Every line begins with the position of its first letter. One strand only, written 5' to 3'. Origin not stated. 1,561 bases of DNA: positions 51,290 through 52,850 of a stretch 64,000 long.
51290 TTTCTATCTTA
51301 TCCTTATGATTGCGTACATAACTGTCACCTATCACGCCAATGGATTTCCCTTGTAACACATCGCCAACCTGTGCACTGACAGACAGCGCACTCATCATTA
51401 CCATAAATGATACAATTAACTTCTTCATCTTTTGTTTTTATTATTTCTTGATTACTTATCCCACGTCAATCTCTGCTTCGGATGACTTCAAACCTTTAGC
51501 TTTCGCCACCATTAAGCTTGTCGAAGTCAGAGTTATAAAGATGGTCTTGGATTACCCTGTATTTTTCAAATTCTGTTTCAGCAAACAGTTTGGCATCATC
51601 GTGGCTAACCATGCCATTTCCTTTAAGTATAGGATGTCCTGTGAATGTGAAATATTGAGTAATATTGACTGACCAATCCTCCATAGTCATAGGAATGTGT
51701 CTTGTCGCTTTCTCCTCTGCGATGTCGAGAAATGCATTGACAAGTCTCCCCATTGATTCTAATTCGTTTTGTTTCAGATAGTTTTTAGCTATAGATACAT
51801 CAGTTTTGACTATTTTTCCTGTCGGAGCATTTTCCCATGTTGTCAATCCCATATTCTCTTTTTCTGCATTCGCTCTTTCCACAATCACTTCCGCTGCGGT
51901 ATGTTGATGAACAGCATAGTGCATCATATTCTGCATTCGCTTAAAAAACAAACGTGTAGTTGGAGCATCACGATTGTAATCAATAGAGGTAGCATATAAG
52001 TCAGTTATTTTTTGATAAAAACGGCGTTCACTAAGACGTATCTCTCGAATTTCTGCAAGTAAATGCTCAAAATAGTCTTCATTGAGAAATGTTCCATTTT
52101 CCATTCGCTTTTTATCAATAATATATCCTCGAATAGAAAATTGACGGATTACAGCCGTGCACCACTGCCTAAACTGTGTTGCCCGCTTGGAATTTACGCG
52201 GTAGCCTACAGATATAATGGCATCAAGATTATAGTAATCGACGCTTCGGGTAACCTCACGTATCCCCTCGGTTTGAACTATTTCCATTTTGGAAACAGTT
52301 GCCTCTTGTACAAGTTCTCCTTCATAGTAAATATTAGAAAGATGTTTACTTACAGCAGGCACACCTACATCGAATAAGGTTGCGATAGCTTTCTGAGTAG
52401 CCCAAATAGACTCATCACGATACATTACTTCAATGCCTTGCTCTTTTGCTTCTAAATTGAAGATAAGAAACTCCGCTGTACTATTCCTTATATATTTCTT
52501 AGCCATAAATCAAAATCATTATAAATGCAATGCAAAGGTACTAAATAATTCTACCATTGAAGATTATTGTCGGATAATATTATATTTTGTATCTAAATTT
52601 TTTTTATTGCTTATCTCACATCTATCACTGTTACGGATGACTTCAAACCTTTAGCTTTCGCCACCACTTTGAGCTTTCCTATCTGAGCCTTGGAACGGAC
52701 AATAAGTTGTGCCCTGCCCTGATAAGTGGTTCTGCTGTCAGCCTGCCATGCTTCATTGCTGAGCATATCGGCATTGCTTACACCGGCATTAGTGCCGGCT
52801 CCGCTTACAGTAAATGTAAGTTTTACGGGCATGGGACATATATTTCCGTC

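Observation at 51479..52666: Integrase-less rhuM cassette inserted in the 3' end of a CAZyme gene between perfect 33-bp direct repeats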

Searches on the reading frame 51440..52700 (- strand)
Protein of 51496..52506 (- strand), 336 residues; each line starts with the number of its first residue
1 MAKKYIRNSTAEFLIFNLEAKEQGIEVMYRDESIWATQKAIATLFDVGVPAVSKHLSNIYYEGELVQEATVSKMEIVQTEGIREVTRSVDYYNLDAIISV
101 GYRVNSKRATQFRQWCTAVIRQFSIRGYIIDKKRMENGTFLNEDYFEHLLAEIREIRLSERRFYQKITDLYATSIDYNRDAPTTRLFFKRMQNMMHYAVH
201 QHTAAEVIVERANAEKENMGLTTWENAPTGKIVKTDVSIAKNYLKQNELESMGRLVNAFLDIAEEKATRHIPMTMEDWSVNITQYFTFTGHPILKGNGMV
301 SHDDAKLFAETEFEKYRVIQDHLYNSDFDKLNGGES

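Call 5: search_protein_families(library=pfam, proteins=[window:51496-52506:-])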
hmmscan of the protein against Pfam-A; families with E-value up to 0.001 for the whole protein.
window:51496-52506:- (336 aa): 1 family
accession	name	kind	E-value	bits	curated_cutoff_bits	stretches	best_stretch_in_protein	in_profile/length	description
PF13310.11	Virulence_RhuM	-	5.5e-106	353.9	33.7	1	69-321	1-248/252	Virulence protein RhuM family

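Call 8: find_encoding_contigs(protein=window:51496-52506:-, flank=6000, max_places=10)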
Protein window:51496-52506:- (336 aa): 10 contigs read that carry it; 9 places shown.
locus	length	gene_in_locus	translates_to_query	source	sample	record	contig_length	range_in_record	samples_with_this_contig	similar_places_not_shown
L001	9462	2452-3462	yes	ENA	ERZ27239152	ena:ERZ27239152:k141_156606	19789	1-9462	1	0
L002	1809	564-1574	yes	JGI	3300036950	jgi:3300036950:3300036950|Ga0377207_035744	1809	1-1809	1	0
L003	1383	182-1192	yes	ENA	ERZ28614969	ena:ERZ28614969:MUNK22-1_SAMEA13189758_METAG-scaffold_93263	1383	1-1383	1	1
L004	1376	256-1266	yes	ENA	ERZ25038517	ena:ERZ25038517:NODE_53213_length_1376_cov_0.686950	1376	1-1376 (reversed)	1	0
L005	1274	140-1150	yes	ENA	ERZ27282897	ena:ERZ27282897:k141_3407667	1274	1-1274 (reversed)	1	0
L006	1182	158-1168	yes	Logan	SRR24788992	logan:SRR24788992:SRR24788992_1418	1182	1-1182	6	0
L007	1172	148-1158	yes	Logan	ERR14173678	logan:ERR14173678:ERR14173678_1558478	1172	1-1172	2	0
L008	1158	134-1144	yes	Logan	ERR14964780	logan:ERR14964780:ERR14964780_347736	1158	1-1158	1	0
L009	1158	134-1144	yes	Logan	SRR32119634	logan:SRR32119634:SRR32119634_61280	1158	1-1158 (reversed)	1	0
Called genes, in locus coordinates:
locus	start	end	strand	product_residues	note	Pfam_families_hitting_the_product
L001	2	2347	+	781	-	?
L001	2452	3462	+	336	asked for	PF13310:Virulence_RhuM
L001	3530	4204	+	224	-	PF00657:Lipase_GDSL, PF13472:Lipase_GDSL_2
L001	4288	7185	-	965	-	PF02837:Glyco_hydro_2_N, PF22666:Glyco_hydro_2_N2, PF00703:Glyco_hydro_2, PF16355:DUF4982, PF18565:Glyco_hydro2_C5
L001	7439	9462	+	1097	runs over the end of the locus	-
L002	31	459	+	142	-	PF18565:Glyco_hydro2_C5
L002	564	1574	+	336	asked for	PF13310:Virulence_RhuM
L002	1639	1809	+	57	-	?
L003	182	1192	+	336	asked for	PF13310:Virulence_RhuM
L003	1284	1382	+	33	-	?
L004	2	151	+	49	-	?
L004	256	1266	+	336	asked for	PF13310:Virulence_RhuM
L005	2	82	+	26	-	?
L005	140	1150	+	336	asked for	PF13310:Virulence_RhuM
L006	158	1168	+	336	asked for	PF13310:Virulence_RhuM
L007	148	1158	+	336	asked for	PF13310:Virulence_RhuM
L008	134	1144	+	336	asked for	PF13310:Virulence_RhuM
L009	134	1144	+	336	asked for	PF13310:Virulence_RhuM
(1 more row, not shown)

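Call 13: find_homologous_proteins(query=window:51496-52506:-)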
Query window:51496-52506:- (336 aa): 8000 proteins with E <= 0.001 among 8000 candidates; the best 120 are listed.
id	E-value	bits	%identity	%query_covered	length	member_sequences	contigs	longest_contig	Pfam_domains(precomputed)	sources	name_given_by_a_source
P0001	3.8e-221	751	100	100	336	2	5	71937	PF13310.12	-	-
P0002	2.5e-207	705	93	99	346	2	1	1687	PF13310.12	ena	-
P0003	3.3e-173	593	100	81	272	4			PF13310.12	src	-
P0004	3.7e-172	590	79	98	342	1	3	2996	PF13310.12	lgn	-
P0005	5.0e-168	576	94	82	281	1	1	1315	PF13310.12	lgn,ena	-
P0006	1.1e-167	575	76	99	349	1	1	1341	PF13310.12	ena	-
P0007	8.5e-167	572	74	99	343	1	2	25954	PF13310.12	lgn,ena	-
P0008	1.1e-166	572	76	99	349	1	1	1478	PF13310.12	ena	-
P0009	1.2e-166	572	77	99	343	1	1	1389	PF13310.12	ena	-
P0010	1.3e-166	572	76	100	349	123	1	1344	PF13310.12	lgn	-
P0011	1.4e-166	572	76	100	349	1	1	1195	PF13310.12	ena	-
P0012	1.7e-166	571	76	100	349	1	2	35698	PF13310.12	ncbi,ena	-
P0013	1.7e-166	571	75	99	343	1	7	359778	PF13310.12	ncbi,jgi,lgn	-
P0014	1.8e-166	571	75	99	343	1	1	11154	PF13310.12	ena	-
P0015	1.8e-166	571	76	99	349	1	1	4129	PF13310.12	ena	-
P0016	2.1e-166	571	76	99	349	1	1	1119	PF13310.12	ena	-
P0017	2.3e-166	571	76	100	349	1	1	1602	PF13310.12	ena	-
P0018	2.3e-166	571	75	99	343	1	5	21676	PF13310.12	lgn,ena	-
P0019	2.3e-166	571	76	100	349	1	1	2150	PF13310.12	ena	-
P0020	2.4e-166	571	75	99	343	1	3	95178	PF13310.12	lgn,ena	-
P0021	2.5e-166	571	76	99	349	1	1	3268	PF13310.12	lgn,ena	-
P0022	3.7e-166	570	76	100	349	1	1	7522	PF13310.12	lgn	-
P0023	3.7e-166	570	76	99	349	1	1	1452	PF13310.12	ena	-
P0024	3.8e-166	570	76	100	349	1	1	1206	PF13310.12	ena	-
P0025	4.6e-166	570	75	99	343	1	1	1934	PF13310.12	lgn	-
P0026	4.7e-166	570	74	99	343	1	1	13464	PF13310.12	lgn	-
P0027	4.8e-166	570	77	98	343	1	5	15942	PF13310.12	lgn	-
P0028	4.9e-166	570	76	100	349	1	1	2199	PF13310.12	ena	-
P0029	5.0e-166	570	77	99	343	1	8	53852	PF13310.12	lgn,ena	-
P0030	5.0e-166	570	77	99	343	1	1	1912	PF13310.12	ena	-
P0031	5.5e-166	570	74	99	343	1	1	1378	PF13310.12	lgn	-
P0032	5.7e-166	570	76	100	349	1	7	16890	PF13310.12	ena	-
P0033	5.8e-166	570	75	99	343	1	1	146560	PF13310.12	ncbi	ncbi:MAG: virulence RhuM family protein [Muribaculaceae bacterium]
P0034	6.2e-166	569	75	99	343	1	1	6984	PF13310.12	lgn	-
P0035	6.2e-166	569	75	99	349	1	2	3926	PF13310.12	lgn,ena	-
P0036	6.3e-166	569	76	100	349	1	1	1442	PF13310.12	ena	-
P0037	6.4e-166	569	77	99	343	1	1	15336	PF13310.12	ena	-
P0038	6.8e-166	569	76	99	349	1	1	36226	PF13310.12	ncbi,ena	ncbi:MAG: virulence RhuM family protein [Alloprevotella sp.]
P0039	6.9e-166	569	75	99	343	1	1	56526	PF13310.12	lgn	-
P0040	7.4e-166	569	77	99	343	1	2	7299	PF13310.12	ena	-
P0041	7.6e-166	569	76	100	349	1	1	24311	PF13310.12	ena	-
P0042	7.9e-166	569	76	98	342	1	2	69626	PF13310.12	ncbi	-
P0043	9.8e-166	569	74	99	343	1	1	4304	PF13310.12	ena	-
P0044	9.9e-166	569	74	99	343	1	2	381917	PF13310.12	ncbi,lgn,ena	-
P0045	1.0e-165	569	74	99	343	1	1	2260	PF13310.12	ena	-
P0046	1.1e-165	569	76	100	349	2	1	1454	PF13310.12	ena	-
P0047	1.2e-165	569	75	99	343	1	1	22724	PF13310.12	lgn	-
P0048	1.2e-165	568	76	98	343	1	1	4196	PF13310.12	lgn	-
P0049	1.3e-165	568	74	99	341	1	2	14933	PF13310.12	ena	-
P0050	1.4e-165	568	76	99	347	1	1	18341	PF13310.12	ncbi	-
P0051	1.5e-165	568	74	100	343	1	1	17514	PF13310.12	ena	-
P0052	1.6e-165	568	74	99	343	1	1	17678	PF13310.12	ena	-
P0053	1.7e-165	568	74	99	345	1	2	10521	PF13310.12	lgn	-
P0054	1.7e-165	568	74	99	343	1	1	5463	PF13310.12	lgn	-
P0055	1.9e-165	568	74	100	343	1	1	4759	PF13310.12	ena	-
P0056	1.9e-165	568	74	99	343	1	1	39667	PF13310.12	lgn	-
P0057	2.0e-165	568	75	100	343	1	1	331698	PF13310.12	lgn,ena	-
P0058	2.1e-165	568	75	100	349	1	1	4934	PF13310.12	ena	-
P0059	2.2e-165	568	74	99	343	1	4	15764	PF13310.12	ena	-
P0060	2.2e-165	568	74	99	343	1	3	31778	PF13310.12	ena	-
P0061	2.3e-165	568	74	99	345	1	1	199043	PF13310.12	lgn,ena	-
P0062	2.4e-165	568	74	99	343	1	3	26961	PF13310.12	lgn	-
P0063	2.7e-165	567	75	99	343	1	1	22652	PF13310.12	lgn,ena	-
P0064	2.8e-165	567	75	99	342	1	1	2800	PF13310.12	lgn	-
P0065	2.8e-165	567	74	99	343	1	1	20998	PF13310.12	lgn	-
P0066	3.1e-165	567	74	99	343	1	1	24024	PF13310.12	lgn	-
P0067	3.3e-165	567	75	99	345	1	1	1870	PF13310.12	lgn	-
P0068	3.4e-165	567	75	99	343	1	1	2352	PF13310.12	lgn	-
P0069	3.5e-165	567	74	99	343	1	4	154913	PF13310.12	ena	-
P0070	3.5e-165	567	74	99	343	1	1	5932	PF13310.12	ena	-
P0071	4.0e-165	567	74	99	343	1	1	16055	PF13310.12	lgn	-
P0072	4.1e-165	567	75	99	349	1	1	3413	PF13310.12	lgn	-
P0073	4.4e-165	567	74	100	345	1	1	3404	PF13310.12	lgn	-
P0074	4.7e-165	567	74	99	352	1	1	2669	PF13310.12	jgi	jgi:hypothetical protein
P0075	4.8e-165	567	75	99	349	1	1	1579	PF13310.12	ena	-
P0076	5.0e-165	566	74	99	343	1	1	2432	PF13310.12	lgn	-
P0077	5.4e-165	566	74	99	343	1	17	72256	PF13310.12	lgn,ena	-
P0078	5.4e-165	566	74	99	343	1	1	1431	PF13310.12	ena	-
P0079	5.5e-165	566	75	100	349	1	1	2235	PF13310.12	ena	-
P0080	5.7e-165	566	74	99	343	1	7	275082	PF13310.12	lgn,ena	-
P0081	5.9e-165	566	75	99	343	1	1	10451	PF13310.12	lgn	-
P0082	6.0e-165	566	74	99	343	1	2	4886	PF13310.12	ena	-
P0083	6.3e-165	566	74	99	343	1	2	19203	PF13310.12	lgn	-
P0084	6.7e-165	566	77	98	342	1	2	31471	PF13310.12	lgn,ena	-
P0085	6.9e-165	566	76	100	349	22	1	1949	PF13310.12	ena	-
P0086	6.9e-165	566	74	99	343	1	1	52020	PF13310.12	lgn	-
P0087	7.2e-165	566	74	99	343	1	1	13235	PF13310.12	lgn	-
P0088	7.3e-165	566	73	99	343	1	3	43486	PF13310.12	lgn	-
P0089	7.4e-165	566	74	99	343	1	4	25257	PF13310.12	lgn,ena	-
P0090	7.5e-165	566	74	99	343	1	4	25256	PF13310.12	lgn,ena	-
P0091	7.7e-165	566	74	99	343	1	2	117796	PF13310.12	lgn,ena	-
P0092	7.8e-165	566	74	100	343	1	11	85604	PF13310.12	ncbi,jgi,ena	-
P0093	7.8e-165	566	74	100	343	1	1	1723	PF13310.12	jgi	-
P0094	8.0e-165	566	74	99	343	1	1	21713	PF13310.12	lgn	-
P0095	8.4e-165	566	74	99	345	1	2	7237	PF13310.12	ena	-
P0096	8.7e-165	566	76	99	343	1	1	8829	PF13310.12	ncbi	-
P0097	8.9e-165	566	73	100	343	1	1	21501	PF13310.12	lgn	-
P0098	9.1e-165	566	74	99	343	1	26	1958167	PF13310.12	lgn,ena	-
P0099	1.0e-164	565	77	99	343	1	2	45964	PF13310.12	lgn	-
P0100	1.0e-164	565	74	99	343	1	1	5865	PF13310.12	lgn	-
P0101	1.1e-164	565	74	99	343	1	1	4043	PF13310.12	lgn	-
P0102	1.1e-164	565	74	99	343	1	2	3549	PF13310.12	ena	-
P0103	1.2e-164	565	74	99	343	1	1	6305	PF13310.12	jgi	-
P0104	1.2e-164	565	74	99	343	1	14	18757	PF13310.12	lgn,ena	-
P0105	1.2e-164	565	74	99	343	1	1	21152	PF13310.12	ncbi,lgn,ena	-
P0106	1.3e-164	565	74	99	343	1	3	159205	PF13310.12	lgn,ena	-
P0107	1.3e-164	565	74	100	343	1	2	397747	PF13310.12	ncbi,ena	-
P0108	1.3e-164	565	73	100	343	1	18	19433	PF13310.12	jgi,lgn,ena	-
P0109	1.3e-164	565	74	99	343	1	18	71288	PF13310.12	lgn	-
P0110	1.4e-164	565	73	100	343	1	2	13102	PF13310.12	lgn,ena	-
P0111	1.4e-164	565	73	100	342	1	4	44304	PF13310.12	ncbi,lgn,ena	-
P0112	1.4e-164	565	76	99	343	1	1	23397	PF13310.12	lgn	-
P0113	1.4e-164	565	74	99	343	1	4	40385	PF13310.12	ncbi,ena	-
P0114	1.4e-164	565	74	100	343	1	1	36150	PF13310.12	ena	-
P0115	1.5e-164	565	74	99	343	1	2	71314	PF13310.12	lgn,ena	-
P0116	1.5e-164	565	74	99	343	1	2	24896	PF13310.12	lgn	-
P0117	1.5e-164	565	74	99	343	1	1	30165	PF13310.12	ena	-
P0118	1.5e-164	565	74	100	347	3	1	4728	PF13310.12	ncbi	-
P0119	1.6e-164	565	74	99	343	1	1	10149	PF13310.12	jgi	-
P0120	1.6e-164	565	73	100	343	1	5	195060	PF13310.12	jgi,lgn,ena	-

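Call 15: find_encoding_contigs(protein=P0002, flank=6000, max_places=6)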
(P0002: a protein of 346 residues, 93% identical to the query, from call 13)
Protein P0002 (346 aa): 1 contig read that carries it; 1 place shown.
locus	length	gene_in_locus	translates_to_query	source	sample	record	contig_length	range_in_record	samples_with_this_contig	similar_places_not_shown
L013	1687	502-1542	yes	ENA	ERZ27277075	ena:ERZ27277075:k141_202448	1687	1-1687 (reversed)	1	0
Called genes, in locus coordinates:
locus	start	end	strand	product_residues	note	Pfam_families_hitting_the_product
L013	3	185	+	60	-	?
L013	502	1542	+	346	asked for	PF13310:Virulence_RhuM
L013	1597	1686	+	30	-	?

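Call 16: find_encoding_contigs(protein=P0004, flank=6000, max_places=6)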
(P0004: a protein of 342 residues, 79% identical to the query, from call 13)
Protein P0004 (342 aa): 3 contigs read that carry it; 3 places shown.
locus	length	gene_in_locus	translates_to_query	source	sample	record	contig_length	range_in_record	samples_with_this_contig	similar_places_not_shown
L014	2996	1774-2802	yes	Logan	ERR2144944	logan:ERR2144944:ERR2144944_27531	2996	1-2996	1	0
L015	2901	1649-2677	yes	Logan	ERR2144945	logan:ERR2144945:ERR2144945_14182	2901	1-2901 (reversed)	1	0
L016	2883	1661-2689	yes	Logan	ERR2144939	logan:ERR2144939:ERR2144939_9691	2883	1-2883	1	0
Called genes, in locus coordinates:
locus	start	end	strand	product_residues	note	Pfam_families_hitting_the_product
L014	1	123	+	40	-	?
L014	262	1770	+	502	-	-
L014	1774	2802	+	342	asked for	PF13310:Virulence_RhuM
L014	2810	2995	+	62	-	?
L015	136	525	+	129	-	-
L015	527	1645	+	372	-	-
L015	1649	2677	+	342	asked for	PF13310:Virulence_RhuM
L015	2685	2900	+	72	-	?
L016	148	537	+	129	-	-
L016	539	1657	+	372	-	-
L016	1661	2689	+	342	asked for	PF13310:Virulence_RhuM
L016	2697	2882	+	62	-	?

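Call 17: find_encoding_contigs(protein=P0005, flank=6000, max_places=6)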
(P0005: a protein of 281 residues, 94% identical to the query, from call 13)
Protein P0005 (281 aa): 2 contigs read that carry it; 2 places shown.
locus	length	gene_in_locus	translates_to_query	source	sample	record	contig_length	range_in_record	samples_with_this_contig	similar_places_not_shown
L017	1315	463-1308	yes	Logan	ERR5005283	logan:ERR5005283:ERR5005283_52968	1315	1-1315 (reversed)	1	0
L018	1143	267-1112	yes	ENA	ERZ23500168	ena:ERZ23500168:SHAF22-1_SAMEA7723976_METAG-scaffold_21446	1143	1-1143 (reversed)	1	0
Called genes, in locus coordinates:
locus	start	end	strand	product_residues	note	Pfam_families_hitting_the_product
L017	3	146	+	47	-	?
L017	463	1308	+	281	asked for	PF13310:Virulence_RhuM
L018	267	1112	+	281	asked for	PF13310:Virulence_RhuM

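Call 20: search_solved_structures(query=A1, max_evalue=1)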
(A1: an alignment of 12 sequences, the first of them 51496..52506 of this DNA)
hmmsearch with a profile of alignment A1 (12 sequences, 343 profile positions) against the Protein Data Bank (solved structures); distinct sequences matched with E-value up to 1: 1.
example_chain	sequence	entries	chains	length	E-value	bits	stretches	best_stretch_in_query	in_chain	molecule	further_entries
4adx_7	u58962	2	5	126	0.014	17.6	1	261-333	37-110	RPL14E | RPL14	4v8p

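Call 21: search_protein_families(library=padloc, proteins=[window:51496-52506:-], max_evalue=0.1)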
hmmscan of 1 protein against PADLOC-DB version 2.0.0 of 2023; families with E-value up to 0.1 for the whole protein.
window:51496-52506:- (336 aa): 37 families (the best 25 are shown)
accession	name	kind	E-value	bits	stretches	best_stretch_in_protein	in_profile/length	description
PDLC04851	PDC-S05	-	1.4e-146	485.9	1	1-331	1-330/342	-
PDLC04868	PDC-S05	-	2.5e-139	462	1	8-331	3-325/335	-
PDLC04871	PDC-S05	-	3.2e-125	416.6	1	8-333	128-454/468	-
PDLC04853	PDC-S05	-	5.9e-125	414.9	1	9-330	4-320/336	-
PDLC04852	PDC-S05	-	1e-114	381.1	1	1-330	1-326/346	-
PDLC04843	PDC-S05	-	5.2e-101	336.1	1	9-319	4-306/330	-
PDLC04864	PDC-S05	-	1.7e-92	307.7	1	67-329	3-260/277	-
PDLC04870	PDC-S05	-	1.2e-86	287.5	1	3-214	3-209/214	-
PDLC04876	PDC-S05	-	1.1e-66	221.9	1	5-174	5-171/174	-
PDLC04854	PDC-S05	-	1.1e-49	167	1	11-207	4-201/212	-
PDLC04872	PDC-S05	-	3.1e-47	158.2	1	10-144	4-138/152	-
PDLC04965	PDC-S23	-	5.3e-46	155.5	1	10-210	4-206/327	-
PDLC04964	PDC-S23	-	2.4e-44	149.9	1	12-141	5-134/331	-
PDLC04858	PDC-S05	-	7.3e-43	143.6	1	10-140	4-131/138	-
PDLC04963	PDC-S23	-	3.9e-41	139.5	1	19-219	8-197/312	-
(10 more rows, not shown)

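Call 22: search_protein_families(library=ncbifam, proteins=[window:51496-52506:-], max_evalue=0.01)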
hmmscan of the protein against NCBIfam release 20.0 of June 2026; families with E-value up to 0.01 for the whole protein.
window:51496-52506:- (336 aa): 0 families

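Call 31: predict_structure(alignment_id=A1)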
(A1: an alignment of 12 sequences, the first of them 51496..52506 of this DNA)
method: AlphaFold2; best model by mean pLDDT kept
length: 336 residues; sequences in the alignment: 12
mean_pLDDT: 36.5   pTM: 0.23
mean pLDDT of the five models: 36.5, 35.9, 35.2, 34.8, 34.6
residues with pLDDT >= 90: 0; 70-90: 0; 50-70: 45; < 50: 291
segments of 3 or more residues with pLDDT < 50: 1-52, 74-80, 100-102, 116-279, 281-336
pLDDT, mean of each block of 10 residues (from residue 1): 22 23 33 38 38 54 58 48 50 50 51 49 33 29 31 29 31 28 36 37 29 27 23 27 34 43 41 42 42 35 35 32 30 30
secondary structure, 60 per line:
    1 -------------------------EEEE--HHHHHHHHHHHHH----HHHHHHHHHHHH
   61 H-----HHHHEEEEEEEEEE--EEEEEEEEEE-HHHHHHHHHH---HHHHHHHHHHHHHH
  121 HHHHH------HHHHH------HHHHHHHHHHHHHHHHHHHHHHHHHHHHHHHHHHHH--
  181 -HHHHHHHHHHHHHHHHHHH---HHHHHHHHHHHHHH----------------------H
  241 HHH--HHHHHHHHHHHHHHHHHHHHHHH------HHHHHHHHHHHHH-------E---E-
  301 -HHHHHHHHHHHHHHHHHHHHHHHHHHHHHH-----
elements in order: E26-29 H32-44 H49-61 H67-70 E71-80 E83-92 H94-103 H107-125 H132-136 H143-178 H182-200 H204-217 H240-243 H246-268 H275-287 H302-331

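Call 38: find_related_loci(query=A1, collection=metagenome_contigs, flank=5000)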
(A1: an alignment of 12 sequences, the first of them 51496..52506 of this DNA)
Query A1 (336 aa) in metagenome_contigs; peptide patterns used: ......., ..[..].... (x = any residue, [..] = any of these).
600 stretches matched a pattern (row limit reached: there are more); 567 encode a relative of the query (tblastn E <= 1e-3); the best 80 are kept; 80 distinct loci.
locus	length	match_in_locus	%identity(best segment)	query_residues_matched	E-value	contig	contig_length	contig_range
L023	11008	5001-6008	73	1-335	5e-174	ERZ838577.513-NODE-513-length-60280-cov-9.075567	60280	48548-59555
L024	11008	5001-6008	73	1-335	2e-173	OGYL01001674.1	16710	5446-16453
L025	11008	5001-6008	73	1-335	3e-171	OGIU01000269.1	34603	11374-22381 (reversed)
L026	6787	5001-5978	74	6-331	1e-170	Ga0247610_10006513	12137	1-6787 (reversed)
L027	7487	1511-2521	72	1-336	1e-166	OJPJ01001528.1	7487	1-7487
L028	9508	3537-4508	75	6-329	5e-166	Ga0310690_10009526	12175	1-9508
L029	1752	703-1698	72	3-334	4e-180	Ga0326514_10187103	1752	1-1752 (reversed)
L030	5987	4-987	73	6-333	3e-166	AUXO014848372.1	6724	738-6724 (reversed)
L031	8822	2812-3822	71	1-336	2e-165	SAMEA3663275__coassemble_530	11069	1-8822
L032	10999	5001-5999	71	1-332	3e-165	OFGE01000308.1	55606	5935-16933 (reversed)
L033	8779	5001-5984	73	6-333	6e-165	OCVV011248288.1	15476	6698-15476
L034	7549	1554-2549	73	1-331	2e-164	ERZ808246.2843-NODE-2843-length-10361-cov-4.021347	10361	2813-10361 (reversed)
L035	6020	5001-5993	71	6-336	2e-164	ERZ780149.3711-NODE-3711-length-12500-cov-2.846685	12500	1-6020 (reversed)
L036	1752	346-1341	72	1-331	2e-177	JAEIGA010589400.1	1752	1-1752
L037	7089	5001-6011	71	1-336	1e-162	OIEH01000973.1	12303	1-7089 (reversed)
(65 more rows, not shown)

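Call 52: find_encoding_contigs(protein=P0010, flank=5000, max_places=10)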
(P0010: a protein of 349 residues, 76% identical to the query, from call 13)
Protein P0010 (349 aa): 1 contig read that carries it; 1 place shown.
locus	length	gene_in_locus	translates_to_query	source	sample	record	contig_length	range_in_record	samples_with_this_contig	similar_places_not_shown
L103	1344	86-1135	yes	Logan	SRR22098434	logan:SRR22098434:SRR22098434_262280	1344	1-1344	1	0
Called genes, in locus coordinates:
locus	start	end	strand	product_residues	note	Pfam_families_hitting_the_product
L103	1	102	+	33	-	?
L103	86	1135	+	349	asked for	PF13310:Virulence_RhuM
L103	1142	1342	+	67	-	?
